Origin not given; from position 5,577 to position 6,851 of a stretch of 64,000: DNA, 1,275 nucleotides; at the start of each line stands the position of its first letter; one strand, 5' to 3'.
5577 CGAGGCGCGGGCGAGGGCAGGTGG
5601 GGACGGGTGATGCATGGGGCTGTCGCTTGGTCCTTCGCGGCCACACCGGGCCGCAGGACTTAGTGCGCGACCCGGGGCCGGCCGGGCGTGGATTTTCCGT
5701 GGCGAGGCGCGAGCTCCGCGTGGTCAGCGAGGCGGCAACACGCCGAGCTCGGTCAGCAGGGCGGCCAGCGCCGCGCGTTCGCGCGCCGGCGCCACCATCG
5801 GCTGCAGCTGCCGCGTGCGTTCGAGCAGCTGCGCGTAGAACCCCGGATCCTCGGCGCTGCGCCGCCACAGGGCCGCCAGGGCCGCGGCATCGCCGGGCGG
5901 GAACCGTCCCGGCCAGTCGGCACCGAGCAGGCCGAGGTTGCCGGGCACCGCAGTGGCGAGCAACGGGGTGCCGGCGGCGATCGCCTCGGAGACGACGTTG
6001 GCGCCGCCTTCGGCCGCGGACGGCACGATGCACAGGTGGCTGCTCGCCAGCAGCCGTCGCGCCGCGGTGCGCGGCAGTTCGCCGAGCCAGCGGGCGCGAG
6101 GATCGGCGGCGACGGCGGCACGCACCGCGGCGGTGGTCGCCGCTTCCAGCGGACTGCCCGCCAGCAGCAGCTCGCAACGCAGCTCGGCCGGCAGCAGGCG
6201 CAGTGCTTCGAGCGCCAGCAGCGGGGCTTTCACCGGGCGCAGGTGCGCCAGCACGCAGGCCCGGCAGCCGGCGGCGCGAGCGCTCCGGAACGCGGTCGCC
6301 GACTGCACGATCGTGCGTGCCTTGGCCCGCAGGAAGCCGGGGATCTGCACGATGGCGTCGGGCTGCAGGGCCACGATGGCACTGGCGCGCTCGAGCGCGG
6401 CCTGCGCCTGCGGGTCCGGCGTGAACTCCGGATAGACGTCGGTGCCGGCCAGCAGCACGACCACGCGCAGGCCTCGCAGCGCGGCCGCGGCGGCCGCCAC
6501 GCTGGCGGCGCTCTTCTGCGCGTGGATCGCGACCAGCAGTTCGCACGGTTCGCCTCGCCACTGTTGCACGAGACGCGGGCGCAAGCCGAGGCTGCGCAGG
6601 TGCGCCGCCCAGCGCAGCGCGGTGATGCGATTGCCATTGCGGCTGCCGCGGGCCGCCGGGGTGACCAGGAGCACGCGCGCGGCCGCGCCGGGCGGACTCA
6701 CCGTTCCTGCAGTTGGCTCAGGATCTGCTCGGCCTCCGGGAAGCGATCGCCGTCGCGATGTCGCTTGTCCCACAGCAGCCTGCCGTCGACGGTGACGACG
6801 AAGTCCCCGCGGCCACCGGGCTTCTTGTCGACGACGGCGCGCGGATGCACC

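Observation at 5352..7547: Five-gene operon linking a Sec-containing SelW-like protein to a SenB/TIGR04348-like glycosyltransferase, DUF423 and a His/Cys-rich lipopeptide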

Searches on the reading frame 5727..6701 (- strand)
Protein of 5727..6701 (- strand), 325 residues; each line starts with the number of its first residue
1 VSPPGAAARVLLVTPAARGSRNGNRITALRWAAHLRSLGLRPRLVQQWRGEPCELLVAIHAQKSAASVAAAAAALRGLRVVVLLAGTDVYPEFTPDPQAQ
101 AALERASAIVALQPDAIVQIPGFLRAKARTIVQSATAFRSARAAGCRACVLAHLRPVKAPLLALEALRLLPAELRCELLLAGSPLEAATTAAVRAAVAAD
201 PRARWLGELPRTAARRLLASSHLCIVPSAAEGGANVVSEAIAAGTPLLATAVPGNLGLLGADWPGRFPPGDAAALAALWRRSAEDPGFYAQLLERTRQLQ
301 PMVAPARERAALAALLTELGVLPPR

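Call 6: search_protein_families(library=ncbifam, proteins=[window:5727-6701:-], max_evalue=0.01)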
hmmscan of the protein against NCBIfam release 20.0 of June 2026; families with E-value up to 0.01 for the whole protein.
seq(325 aa): 7 families
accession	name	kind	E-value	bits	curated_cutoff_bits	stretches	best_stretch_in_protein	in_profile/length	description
TIGR04348.1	TIGR04348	equivalog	2.6e-90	302.6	300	1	10-317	1-309/310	selenoneine biosynthesis selenosugar synthase SenB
NF038229.1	Glyco4_Geo_Pelo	equivalog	1.1e-35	123.2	400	1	9-318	1-335/338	GPMC system family 4 glycosyltransferase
TIGR03088.1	stp2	hypoth_equivalog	3.7e-10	39.4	409.05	1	174-286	228-339/374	TIGR03088 family PEP-CTERM/XrtA system glycosyltransferase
NF046085.1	XrtY_assoc_Gly1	equivalog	8.2e-08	31.5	400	1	103-250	170-314/387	XrtY-associated glycosyltransferase XYAG1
NF041876.1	EPS_EpsE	equivalog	1.6e-07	31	400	1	142-298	211-374/389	exopolysaccharide biosynthesis GT4 family glycosyltransferase EpsE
TIGR03999.1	thiol_BshA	equivalog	4.3e-05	22.6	273.7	1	116-254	168-306/375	N-acetyl-alpha-D-glucosaminyl L-malate synthase BshA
NF047684.1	TeichurnBiosyTuaC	equivalog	5.2e-05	22.3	550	1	193-260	262-329/391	teichuronic acid biosynthesis protein TuaC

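Call 7: search_protein_families(library=pfam, proteins=[window:5727-6701:-], max_evalue=0.01)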
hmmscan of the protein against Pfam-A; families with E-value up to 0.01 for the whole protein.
seq(325 aa): 3 families
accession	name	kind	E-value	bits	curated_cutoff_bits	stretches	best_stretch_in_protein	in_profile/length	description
PF00534.26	Glycos_transf_1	-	1.6e-14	54.3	26.4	1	149-298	19-171/172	Glycosyl transferases group 1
PF13692.12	Glyco_trans_1_4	-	3.2e-14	53.8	27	1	151-278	7-135/142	Glycosyl transferases group 1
PF20706.3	GT4-conflict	-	1.1e-05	25.1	26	1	156-262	210-323/385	Family 4 Glycosyltransferase in conflict systems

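Call 10: find_related_loci(query=window:5727-6701:-, collection=genome_contigs, flank=8000)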
Query seq(325 aa) (325 aa) in genome_contigs; peptide patterns used: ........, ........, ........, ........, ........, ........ (x = any residue, [..] = any of these).
600 stretches matched a pattern (row limit reached: there are more); 4 encode a relative of the query (tblastn E <= 1e-3); 4 distinct loci.
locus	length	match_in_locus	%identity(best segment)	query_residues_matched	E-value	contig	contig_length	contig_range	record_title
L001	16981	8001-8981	61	2-325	6e-105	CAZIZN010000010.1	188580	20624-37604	MAG TPA_asm: uncultured candidatus Brocadiaceae bacterium isolate binchicken_co179_387 genome assembly, contig: NODE_345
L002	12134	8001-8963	59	2-321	1e-91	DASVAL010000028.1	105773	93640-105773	MAG TPA_asm: Planctomycetota bacterium isolate SMAG_U1950 k141_1387030, whole genome shotgun sequence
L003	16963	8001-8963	57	2-321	1e-93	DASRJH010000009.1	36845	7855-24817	MAG TPA_asm: Planctomycetota bacterium isolate SMAG_U10131 k141_290559, whole genome shotgun sequence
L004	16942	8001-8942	42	10-314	1e-55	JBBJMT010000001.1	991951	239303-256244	MAG: Casimicrobiaceae bacterium isolate RUP_SRG_25 NODE_3_length_991951_cov_14.043663, whole genome shotgun sequence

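Call 15: find_homologous_proteins(query=window:5727-6701:-, max_evalue=1e-10)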
Query seq(325 aa) (325 aa): 1349 proteins with E <= 1e-10 among 8000 candidates; the best 120 are listed.
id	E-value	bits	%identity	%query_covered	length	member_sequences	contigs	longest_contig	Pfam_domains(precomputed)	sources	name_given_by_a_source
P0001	2.6e-194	663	100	100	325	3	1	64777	PF00534.27,PF20706.4,PF13692.13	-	-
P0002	6.4e-162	556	87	100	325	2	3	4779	PF00534.27,PF20706.4,PF13692.13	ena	-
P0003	1.4e-139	483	78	99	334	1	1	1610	PF00534.27,PF20706.4,PF13692.13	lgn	-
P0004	1.5e-133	463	75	99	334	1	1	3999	PF00534.27,PF20706.4,PF13692.13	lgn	-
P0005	3.6e-132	459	74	98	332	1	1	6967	PF00534.27,PF20706.4,PF13692.13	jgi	jgi:putative glycosyltransferase (TIGR04348 family)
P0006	2.8e-117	410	68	97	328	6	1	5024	PF00534.27,PF20706.4,PF13692.13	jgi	jgi:putative glycosyltransferase (TIGR04348 family)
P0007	3.7e-116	406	67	99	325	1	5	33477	PF00534.27,PF20706.4,PF13692.13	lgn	-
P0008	2.8e-114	400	69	97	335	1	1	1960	PF00534.27,PF20706.4,PF13692.13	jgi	jgi:putative glycosyltransferase (TIGR04348 family)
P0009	1.1e-112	395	65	98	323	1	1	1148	PF00534.27,PF20706.4,PF13692.13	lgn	-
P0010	6.1e-112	392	65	97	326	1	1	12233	PF00534.27,PF20706.4,PF13692.13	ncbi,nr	ncbi:MAG TPA: selenoneine biosynthesis selenosugar synthase SenB [Planctomycetota bacterium]|nr:sele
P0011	6.6e-111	389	66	97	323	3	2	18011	PF00534.27,PF20706.4,PF13692.13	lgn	-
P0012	7.3e-111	389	66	98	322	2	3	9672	PF00534.27,PF13692.13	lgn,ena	-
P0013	6.5e-110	386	64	98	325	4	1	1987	PF00534.27,PF20706.4,PF13692.13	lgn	-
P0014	9.0e-110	385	64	97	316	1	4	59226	PF00534.27,PF20706.4,PF13692.13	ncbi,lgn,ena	-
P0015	2.5e-108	381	63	97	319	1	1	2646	PF00534.27,PF20706.4,PF13692.13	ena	-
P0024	6.2e-107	376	65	95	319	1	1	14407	PF00534.27,PF20706.4,PF13692.13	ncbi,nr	ncbi:MAG: TIGR04348 family glycosyltransferase [Planctomycetes bacterium]|nr:TIGR04348 family glycos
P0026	2.2e-106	374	67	96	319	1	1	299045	PF00534.27,PF13692.13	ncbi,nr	ncbi:MAG: TIGR04348 family glycosyltransferase [Planctomycetes bacterium]|nr:TIGR04348 family glycos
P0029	3.6e-105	370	64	92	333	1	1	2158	PF00534.27,PF13692.13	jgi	jgi:putative glycosyltransferase (TIGR04348 family)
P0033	5.9e-104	366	65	96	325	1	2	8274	PF00534.27,PF20706.4,PF13692.13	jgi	jgi:putative glycosyltransferase (TIGR04348 family)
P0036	1.6e-103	365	61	96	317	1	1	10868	PF00534.27,PF20706.4,PF13692.13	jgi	jgi:putative glycosyltransferase (TIGR04348 family)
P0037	1.9e-103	364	63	98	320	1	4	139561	PF00534.27,PF13692.13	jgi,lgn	jgi:putative glycosyltransferase (TIGR04348 family)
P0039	2.2e-103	364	64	96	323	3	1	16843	PF00534.27,PF20706.4,PF13692.13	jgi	jgi:putative glycosyltransferase (TIGR04348 family)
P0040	3.7e-103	364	63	96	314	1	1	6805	PF00534.27,PF20706.4,PF13692.13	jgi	jgi:putative glycosyltransferase (TIGR04348 family)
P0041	4.8e-103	363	63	97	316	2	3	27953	PF00534.27,PF13692.13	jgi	jgi:putative glycosyltransferase (TIGR04348 family)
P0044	1.9e-102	361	62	96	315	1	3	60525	PF00534.27,PF20706.4,PF13692.13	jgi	jgi:putative glycosyltransferase (TIGR04348 family)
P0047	7.7e-102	359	63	98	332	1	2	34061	PF00534.27,PF20706.4,PF13692.13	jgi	jgi:putative glycosyltransferase (TIGR04348 family)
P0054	1.1e-100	355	60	98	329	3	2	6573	PF00534.27,PF20706.4,PF13692.13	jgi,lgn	jgi:putative glycosyltransferase (TIGR04348 family)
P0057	2.6e-100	354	59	99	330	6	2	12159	PF00534.27,PF20706.4,PF13692.13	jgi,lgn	jgi:putative glycosyltransferase (TIGR04348 family)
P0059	4.3e-100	353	62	96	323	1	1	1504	PF00534.27,PF13692.13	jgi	jgi:putative glycosyltransferase (TIGR04348 family)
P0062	2.7e-99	351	59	98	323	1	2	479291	PF00534.27,PF13692.13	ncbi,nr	ncbi:MAG: TIGR04348 family glycosyltransferase [Planctomycetes bacterium]|nr:TIGR04348 family glycos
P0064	6.9e-99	350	62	95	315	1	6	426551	PF00534.27,PF20706.4,PF13692.13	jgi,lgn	jgi:putative glycosyltransferase (TIGR04348 family)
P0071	3.3e-98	347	59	98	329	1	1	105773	PF00534.27,PF13692.13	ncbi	ncbi:MAG TPA: glycosyltransferase [Planctomycetota bacterium]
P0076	1.2e-97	345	61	97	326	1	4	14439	PF00534.27,PF13692.13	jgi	jgi:putative glycosyltransferase (TIGR04348 family)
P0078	8.3e-97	343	57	97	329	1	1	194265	PF00534.27,PF13692.13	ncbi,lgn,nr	ncbi:MAG: TIGR04348 family glycosyltransferase [bacterium]|nr:TIGR04348 family glycosyltransferase [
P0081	1.1e-96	342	60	95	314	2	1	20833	PF00534.27,PF20706.4,PF13692.13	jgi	jgi:putative glycosyltransferase (TIGR04348 family)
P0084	8.1e-96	339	60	95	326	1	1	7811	PF00534.27,PF13692.13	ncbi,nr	ncbi:MAG: TIGR04348 family glycosyltransferase [Planctomycetes bacterium]|nr:TIGR04348 family glycos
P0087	1.3e-95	339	57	98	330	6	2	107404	PF00534.27,PF13692.13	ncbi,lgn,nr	ncbi:MAG: TIGR04348 family glycosyltransferase [Planctomycetes bacterium]|nr:TIGR04348 family glycos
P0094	7.1e-94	333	55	94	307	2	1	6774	PF00534.27,PF20706.4,PF13692.13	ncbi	ncbi:MAG: putative glycosyltransferase (TIGR04348 family), partial [Planctomycetota bacterium]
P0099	6.0e-93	330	61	95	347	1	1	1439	PF00534.27,PF13692.13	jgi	jgi:putative glycosyltransferase (TIGR04348 family)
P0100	7.9e-93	330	51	98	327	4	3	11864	PF00534.27,PF20706.4,PF13692.13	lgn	-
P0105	6.0e-92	327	56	96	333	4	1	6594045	PF00534.27,PF20706.4,PF13692.13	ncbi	ncbi:MAG: glycosyltransferase family 4 protein [Planctomycetota bacterium]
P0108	2.4e-91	325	61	91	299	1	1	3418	PF00534.27,PF20706.4,PF13692.13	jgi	jgi:putative glycosyltransferase (TIGR04348 family)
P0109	3.1e-91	324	57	96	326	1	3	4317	PF00534.27,PF20706.4,PF13692.13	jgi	jgi:putative glycosyltransferase (TIGR04348 family)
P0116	9.5e-90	320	58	96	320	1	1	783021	PF00534.27,PF20706.4,PF13692.13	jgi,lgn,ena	-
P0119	3.2e-89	318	53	95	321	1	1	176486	PF00534.27,PF20706.4,PF13692.13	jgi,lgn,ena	-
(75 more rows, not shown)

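Call 19: search_solved_structures(query=window:5727-6701:-, show_alignments=1)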
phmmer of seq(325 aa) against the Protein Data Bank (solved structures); distinct sequences matched with E-value up to 0.001: 5.
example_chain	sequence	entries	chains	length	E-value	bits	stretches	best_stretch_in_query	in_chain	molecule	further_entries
8fbx_A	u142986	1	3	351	7.2e-53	183.5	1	10-324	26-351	Selenosugar synthase SenB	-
8jjq_C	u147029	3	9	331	9.5e-53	183.1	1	10-324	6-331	TIGR04348 family glycosyltransferase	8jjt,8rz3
8jjn_C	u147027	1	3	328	2.7e-52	181.7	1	10-319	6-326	TIGR04348 family glycosyltransferase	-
8k5u_A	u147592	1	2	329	1.9e-48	169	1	9-319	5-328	Se glycosyltransferase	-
6kih_A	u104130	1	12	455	1.3e-05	28.4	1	202-295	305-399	Tll1590 protein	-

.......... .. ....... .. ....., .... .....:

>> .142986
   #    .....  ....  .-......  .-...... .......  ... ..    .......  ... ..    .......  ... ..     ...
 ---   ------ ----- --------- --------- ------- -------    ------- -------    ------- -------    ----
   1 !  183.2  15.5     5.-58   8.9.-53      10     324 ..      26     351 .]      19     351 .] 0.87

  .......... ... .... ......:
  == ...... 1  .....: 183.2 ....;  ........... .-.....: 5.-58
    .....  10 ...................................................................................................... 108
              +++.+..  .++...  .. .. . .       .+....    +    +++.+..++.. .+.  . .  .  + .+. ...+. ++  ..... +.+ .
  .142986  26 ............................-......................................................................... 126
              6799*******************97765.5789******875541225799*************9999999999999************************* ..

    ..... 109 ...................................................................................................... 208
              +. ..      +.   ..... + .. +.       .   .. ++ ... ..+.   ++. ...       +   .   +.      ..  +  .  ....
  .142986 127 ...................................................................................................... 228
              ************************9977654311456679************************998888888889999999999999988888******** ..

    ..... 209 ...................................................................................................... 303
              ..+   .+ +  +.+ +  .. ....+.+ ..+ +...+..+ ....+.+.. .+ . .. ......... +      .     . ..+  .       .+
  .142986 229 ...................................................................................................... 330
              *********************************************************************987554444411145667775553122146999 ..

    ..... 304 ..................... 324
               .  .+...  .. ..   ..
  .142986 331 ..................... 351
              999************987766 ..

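Call 22: find_related_loci(query=A1, collection=metagenome_contigs, flank=6000)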
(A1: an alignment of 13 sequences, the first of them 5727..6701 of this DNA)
Query A1 (325 aa) in metagenome_contigs; peptide patterns used: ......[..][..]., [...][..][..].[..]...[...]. (x = any residue, [..] = any of these).
600 stretches matched a pattern (row limit reached: there are more); 578 encode a relative of the query (tblastn E <= 1e-3); the best 80 are kept; 80 distinct loci.
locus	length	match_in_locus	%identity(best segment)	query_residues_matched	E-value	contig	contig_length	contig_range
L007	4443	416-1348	60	9-319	1e-101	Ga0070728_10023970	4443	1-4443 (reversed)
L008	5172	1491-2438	62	5-321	5e-97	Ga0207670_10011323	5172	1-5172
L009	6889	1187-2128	52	9-322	4e-94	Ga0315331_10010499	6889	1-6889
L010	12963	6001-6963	57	2-321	1e-92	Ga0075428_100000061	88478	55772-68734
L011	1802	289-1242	50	5-319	7e-86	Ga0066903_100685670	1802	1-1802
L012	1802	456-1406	50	9-322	9e-80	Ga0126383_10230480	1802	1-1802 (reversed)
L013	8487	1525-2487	51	2-319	5e-75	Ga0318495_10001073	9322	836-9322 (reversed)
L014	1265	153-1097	47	9-320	1e-79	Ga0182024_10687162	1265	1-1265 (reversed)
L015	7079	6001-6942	49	9-319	4e-74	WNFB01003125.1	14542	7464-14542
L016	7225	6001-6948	45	9-319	5e-74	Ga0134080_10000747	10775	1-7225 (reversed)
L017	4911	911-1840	45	10-316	2e-74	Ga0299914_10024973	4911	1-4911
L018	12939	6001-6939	44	10-319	6e-74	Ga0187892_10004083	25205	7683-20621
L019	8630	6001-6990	43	7-322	2e-73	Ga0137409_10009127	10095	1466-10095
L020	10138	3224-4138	48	7-308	2e-74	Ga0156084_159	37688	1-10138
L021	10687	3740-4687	50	9-322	1e-72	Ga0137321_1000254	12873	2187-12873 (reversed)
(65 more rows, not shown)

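Call 24: find_encoding_contigs(protein=P0105, flank=10000, max_places=2)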
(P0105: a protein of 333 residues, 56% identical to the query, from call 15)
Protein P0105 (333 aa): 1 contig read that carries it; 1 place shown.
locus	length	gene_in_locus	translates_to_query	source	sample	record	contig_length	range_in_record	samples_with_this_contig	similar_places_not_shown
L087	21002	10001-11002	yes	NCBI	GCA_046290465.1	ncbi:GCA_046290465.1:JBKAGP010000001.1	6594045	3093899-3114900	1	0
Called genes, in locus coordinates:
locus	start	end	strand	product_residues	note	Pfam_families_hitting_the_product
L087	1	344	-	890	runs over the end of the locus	PF13439:Glyco_transf_4, PF13579:Glyco_trans_4_4 (weak), PF20706:GT4-conflict, PF00534:Glycos_transf_1, PF13524:Glyco_trans_1_2 (faint), PF13692:Glyco_trans_1_4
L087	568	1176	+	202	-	PF08242:Methyltransf_12 (weak), PF13649:Methyltransf_25 (weak)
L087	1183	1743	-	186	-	PF08818:DUF1801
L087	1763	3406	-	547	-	PF01839:FG-GAP (faint), PF13517:FG-GAP_3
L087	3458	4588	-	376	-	PF08713:DNA_alkylation (faint)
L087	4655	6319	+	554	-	-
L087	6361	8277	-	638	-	PF00144:Beta-lactamase, PF00326:Peptidase_S9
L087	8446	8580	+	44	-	-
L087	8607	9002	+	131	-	PF04241:DUF423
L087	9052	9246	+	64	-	PF10262:Rdx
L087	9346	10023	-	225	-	PF01209:Ubie_methyltran, PF13489:Methyltransf_23, PF13847:Methyltransf_31, PF08241:Methyltransf_11, PF08242:Methyltransf_12, PF13649:Methyltransf_25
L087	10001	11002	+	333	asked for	PF20706:GT4-conflict, PF00534:Glycos_transf_1, PF13692:Glyco_trans_1_4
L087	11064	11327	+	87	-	-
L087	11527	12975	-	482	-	PF07394:DUF1501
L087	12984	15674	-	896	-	PF07583:PSCyt2, PF13385:Laminin_G_3, PF02210:Laminin_G_2 (weak), PF07587:PSD1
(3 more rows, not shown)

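Call 25: find_encoding_contigs(protein=P0116, flank=10000, max_places=2)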
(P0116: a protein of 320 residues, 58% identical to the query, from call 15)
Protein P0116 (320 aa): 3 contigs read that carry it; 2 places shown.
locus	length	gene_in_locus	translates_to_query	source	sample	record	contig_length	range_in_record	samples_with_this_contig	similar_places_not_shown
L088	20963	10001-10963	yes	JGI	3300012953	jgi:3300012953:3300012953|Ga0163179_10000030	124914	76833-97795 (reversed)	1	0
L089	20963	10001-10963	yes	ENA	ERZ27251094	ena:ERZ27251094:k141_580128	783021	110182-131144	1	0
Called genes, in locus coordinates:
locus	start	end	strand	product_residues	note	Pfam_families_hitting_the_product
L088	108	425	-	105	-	PF03992:ABM (faint)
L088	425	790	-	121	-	PF02311:AraC_binding (weak), PF07883:Cupin_2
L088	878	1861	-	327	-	PF05544:Pro_racemase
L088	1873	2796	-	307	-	PF02423:OCD_Mu_crystall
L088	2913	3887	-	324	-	PF00487:FA_desaturase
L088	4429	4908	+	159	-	PF00210:Ferritin, PF02915:Rubrerythrin (faint)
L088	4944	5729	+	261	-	PF00892:EamA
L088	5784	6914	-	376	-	PF02985:HEAT (faint), PF08713:DNA_alkylation (weak)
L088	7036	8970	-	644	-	PF00144:Beta-lactamase, PF10503:Esterase_PHB (weak), PF00326:Peptidase_S9 (weak)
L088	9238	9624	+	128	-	PF04241:DUF423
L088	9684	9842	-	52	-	-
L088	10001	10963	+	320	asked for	PF20706:GT4-conflict (weak), PF00534:Glycos_transf_1, PF13692:Glyco_trans_1_4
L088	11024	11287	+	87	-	-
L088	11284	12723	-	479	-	PF07394:DUF1501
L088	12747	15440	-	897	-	PF07583:PSCyt2, PF13385:Laminin_G_3, PF02210:Laminin_G_2, PF07587:PSD1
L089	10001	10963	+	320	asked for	PF20706:GT4-conflict (weak), PF00534:Glycos_transf_1, PF13692:Glyco_trans_1_4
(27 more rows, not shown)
